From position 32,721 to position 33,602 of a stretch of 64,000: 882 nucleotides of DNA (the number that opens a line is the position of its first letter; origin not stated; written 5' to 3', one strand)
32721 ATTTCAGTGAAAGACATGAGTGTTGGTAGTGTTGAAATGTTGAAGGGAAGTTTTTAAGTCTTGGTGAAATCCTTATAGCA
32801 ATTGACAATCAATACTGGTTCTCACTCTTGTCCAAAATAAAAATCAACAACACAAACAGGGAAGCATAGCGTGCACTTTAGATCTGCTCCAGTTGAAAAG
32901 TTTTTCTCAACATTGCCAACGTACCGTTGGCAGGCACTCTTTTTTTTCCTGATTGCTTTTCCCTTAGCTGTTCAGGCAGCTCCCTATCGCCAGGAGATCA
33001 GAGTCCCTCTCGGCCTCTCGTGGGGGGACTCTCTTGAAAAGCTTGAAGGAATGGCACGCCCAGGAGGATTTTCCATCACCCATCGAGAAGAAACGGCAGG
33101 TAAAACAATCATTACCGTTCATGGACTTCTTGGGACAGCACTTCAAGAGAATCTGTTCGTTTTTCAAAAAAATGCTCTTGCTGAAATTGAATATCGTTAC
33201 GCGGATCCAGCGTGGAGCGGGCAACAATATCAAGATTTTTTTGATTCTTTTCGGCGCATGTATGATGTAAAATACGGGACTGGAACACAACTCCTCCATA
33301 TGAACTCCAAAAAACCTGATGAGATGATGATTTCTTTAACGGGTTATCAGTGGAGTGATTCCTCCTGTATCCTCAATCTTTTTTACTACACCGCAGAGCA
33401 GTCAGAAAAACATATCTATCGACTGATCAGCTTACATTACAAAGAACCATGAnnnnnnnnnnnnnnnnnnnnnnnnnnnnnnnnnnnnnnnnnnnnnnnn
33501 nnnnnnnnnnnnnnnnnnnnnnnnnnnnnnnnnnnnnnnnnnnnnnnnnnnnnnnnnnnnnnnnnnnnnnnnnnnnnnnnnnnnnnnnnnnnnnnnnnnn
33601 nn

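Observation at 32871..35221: Type II PI4-kinase-like protein in a bacterial genome, coupled to a small exported protein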

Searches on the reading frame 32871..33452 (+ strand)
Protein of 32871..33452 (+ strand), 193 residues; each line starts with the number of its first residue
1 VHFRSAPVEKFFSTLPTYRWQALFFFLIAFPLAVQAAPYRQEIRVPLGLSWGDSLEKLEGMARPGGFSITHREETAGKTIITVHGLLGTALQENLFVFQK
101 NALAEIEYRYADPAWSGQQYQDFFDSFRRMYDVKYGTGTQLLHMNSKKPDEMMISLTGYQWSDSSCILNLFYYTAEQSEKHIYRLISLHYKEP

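Call 3: search_protein_families(library=pfam, proteins=[window:32871-33452:+], max_evalue=1)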
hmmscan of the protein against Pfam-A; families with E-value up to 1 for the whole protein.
window:32871-33452:+ (193 aa): 0 families

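Call 4: search_protein_families(library=ncbifam, proteins=[window:32871-33452:+], max_evalue=1)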
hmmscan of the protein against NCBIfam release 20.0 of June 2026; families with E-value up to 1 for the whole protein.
window:32871-33452:+ (193 aa): 0 families

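Call 58: find_homologous_proteins(query=window:32871-33452:+, max_evalue=0.01)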
Query window:32871-33452:+ (193 aa): 21 proteins with E <= 0.01 among 80 candidates.
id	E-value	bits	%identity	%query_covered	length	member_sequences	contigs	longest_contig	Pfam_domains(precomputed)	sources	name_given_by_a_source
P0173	4.4e-128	443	100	100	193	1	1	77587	-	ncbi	ncbi:MAG: hypothetical protein ACOYK6_01525 [Chthoniobacterales bacterium]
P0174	1.7e-105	369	90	93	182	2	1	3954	-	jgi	jgi:hypothetical protein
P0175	1.0e-81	291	74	88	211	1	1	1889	-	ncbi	-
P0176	3.0e-81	290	74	89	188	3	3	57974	-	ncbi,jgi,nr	ncbi:MAG: hypothetical protein DVB29_00010 [Verrucomicrobia bacterium]|nr:MAG: hypothetical protein 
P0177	8.0e-80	285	72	90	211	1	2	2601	-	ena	-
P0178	6.3e-79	282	73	89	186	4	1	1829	-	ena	-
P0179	1.4e-73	265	70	87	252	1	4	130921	-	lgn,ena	-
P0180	1.3e-72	262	68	88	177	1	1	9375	-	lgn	-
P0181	3.5e-71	257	65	89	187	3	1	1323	-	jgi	jgi:hypothetical protein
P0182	3.6e-69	250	64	88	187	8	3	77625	-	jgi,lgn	-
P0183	7.4e-69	249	68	82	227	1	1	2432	-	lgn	-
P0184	2.4e-65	238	68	82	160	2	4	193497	-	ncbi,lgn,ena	-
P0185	6.5e-58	214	59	88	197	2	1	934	-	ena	-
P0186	8.2e-58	213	58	87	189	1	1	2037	-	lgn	-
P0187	5.1e-56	207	56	89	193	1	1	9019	-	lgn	-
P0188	3.4e-55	205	56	88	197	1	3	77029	-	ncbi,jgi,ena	jgi:hypothetical protein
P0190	8.5e-51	190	54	84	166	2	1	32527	-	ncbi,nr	ncbi:MAG: hypothetical protein K2W99_04525 [Chthoniobacterales bacterium]|nr:hypothetical protein [C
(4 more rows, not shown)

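Call 60: find_encoding_contigs(protein=P0176, flank=5000, max_places=2)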
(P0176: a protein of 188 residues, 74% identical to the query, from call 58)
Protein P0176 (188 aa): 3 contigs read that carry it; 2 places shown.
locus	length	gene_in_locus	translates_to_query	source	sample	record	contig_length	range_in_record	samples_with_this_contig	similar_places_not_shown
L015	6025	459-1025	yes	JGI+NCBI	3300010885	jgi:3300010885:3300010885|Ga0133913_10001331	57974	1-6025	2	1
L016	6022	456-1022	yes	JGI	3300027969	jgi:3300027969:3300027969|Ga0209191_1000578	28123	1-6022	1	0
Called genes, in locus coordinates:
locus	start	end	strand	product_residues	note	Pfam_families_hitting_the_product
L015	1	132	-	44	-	PF05525:Branch_AA_trans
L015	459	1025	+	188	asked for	-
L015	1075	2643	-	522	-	PF07698:7TM-7TMR_HD, PF01966:HD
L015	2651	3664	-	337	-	PF02562:PhoH, PF13245:AAA_19 (weak), PF13604:AAA_30 (weak)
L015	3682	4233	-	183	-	-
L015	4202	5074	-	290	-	-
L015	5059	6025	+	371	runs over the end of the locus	PF00294:PfkB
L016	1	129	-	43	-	?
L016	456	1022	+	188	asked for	-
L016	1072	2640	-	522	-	PF07698:7TM-7TMR_HD, PF01966:HD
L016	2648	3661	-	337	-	PF02562:PhoH, PF13245:AAA_19 (weak), PF13604:AAA_30 (weak)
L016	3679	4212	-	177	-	-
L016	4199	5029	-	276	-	-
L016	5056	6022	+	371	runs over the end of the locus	PF00294:PfkB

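Call 61: find_encoding_contigs(protein=P0182, flank=5000, max_places=2)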
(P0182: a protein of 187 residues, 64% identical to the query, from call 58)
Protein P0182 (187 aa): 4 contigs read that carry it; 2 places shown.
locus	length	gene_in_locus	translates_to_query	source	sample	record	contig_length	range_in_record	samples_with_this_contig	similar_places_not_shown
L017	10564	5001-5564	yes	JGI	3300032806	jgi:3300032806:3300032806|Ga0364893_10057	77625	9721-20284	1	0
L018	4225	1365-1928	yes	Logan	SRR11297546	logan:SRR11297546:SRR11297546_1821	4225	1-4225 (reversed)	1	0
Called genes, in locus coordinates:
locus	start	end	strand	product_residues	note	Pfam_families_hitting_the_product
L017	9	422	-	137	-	-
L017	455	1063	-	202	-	PF03734:YkuD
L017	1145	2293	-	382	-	PF00667:FAD_binding_1, PF00175:NAD_binding_1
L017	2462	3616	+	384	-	PF26549:Tricorn_N, PF07676:PD40 (weak), PF26549:Tricorn_N, PF07676:PD40 (weak), PF26550:Tricorn_2nd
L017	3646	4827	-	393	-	PF05525:Branch_AA_trans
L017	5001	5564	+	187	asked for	-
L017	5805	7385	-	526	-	PF07698:7TM-7TMR_HD, PF01966:HD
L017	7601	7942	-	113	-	-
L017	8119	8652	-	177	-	-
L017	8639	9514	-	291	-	-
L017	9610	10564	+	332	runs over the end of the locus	PF00294:PfkB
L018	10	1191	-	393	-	PF05525:Branch_AA_trans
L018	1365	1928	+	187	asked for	-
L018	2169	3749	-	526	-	PF07698:7TM-7TMR_HD, PF01966:HD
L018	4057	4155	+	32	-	-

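Call 62: find_encoding_contigs(protein=P0188, flank=5000, max_places=2)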
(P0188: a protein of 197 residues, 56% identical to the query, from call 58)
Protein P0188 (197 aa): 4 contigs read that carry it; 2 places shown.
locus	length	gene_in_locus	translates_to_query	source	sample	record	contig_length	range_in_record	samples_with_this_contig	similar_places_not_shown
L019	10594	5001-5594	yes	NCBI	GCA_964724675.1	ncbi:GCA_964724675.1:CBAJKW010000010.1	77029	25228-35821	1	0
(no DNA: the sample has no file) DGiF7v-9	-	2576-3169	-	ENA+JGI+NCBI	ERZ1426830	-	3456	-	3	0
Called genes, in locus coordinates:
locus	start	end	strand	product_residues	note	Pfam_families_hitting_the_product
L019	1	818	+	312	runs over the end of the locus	PF00892:EamA, PF16913:PUNUT (weak), PF00892:EamA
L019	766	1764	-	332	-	PF00365:PFK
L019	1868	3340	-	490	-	PF00324:AA_permease, PF13520:AA_permease_2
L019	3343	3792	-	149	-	-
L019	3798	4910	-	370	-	PF05525:Branch_AA_trans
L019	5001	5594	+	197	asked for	-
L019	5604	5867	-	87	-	-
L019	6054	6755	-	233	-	PF13529:Peptidase_C39_2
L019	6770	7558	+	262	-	-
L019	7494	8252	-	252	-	PF01755:Glyco_transf_25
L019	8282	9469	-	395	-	PF00109:ketoacyl-synt, PF00108:Thiolase_N (weak), PF02801:Ketoacyl-synt_C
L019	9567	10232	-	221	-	-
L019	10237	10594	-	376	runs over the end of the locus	PF03739:LptF_LptG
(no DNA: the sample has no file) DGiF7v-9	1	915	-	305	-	?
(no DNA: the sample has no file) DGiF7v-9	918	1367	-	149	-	-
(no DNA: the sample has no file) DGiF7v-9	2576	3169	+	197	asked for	-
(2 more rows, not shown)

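Call 63: find_encoding_contigs(protein=P0190, flank=5000, max_places=2)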
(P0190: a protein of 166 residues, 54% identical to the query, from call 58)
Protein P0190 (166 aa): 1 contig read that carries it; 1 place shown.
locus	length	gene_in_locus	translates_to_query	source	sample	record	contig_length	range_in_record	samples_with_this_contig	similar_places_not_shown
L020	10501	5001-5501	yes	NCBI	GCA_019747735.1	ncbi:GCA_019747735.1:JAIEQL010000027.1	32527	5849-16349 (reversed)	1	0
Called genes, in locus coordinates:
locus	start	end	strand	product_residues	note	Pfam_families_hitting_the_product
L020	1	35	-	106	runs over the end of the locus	PF04945:YHS (weak)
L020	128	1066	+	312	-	PF00892:EamA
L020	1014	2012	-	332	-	PF00365:PFK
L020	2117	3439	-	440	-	PF00324:AA_permease, PF13520:AA_permease_2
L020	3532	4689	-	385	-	PF05525:Branch_AA_trans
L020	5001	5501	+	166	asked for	-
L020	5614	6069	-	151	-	-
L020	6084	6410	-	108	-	-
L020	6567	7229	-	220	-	PF13529:Peptidase_C39_2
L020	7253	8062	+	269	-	-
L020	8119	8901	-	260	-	PF01755:Glyco_transf_25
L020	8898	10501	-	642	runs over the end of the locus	PF03279:Lip_A_acyltrans, PF01075:Glyco_transf_9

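Call 90: search_protein_families(library=padloc, proteins=[window:32871-33452:+], max_evalue=0.01)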
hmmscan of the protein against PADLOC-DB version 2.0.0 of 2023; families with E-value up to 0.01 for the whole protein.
window:32871-33452:+ (193 aa): 0 families

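Call 92: find_encoding_contigs(protein=P0174, flank=4000, max_places=2)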
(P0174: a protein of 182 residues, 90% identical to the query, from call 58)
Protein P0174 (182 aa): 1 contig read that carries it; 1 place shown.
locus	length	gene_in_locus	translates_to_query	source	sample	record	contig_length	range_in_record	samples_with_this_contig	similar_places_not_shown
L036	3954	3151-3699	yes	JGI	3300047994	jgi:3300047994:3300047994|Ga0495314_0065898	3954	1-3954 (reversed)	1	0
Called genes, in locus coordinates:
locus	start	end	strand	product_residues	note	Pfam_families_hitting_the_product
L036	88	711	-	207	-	-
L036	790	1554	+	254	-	PF20260:PUA_4, PF04452:Methyltrans_RNA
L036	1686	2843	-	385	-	PF05525:Branch_AA_trans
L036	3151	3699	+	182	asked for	-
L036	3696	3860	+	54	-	-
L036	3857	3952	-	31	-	?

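Call 93: find_encoding_contigs(protein=P0179, flank=5000, max_places=2)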
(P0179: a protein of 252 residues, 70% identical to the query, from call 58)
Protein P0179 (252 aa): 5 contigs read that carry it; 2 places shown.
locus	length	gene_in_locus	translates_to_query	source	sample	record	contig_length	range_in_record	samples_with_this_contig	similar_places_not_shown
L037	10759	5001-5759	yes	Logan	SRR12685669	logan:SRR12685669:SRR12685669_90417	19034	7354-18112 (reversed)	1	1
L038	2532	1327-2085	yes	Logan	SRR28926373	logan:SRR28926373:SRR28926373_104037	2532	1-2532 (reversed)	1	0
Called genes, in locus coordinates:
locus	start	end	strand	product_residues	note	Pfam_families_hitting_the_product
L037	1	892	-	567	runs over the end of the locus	-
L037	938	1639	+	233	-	PF04298:Zn_peptidase_2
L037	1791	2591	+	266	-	PF08543:Phos_pyr_kin, PF00294:PfkB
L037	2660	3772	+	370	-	PF03739:LptF_LptG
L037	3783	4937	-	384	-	PF05525:Branch_AA_trans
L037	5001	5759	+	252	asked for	-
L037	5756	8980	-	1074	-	PF03710:GlnE (faint), PF08335:GlnD_UR_UTase, PF27444:GlnD_3rd, PF24931:ACT_ACR9_3rd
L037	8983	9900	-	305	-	PF00691:OmpA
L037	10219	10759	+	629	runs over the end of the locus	PF01134:GIDA, PF07992:Pyr_redox_2 (faint), PF13932:SAM_GIDA_C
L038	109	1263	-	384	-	PF05525:Branch_AA_trans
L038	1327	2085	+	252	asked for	-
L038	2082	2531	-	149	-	?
